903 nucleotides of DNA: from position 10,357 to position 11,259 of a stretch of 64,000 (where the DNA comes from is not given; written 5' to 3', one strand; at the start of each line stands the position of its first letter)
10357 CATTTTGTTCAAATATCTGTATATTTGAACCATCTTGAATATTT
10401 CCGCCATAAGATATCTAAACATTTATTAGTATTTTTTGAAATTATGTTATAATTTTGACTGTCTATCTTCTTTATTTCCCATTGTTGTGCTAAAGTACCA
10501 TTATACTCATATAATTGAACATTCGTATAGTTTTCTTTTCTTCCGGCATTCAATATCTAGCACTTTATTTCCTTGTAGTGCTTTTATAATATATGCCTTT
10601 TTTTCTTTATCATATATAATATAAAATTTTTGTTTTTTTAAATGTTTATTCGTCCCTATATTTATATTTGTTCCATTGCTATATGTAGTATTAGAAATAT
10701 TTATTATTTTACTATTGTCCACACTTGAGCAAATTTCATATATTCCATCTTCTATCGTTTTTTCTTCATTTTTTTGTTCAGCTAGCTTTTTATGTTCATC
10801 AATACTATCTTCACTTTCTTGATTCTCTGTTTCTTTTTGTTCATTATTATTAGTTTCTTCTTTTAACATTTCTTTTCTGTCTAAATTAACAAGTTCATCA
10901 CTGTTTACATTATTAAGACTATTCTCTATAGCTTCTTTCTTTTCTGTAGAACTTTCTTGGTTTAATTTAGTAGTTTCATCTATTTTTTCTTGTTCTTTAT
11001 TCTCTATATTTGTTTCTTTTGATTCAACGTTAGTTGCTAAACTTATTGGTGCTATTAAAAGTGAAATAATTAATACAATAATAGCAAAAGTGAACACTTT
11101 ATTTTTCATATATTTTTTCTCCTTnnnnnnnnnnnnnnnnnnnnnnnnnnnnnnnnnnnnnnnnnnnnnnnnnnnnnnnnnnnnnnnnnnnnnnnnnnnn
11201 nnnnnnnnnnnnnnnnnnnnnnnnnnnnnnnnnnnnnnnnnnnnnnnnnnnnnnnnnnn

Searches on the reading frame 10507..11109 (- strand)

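Call 67: search_protein_families(library=pfam, proteins=[window:10507-11109:-], max_evalue=0.000001)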
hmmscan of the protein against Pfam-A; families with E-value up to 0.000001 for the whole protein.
window:10507-11109:- (200 aa): 0 families

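Call 80: search_protein_families(library=pfam, proteins=[window:10507-11109:-], max_evalue=0.01)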
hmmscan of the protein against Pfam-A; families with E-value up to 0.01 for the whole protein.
window:10507-11109:- (200 aa): 1 family
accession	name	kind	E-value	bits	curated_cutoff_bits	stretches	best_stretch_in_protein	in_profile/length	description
PF14200.12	RicinB_lectin_2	-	0.00029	21.9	25.6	1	119-188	10-78/89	Ricin-type beta-trefoil lectin domain-like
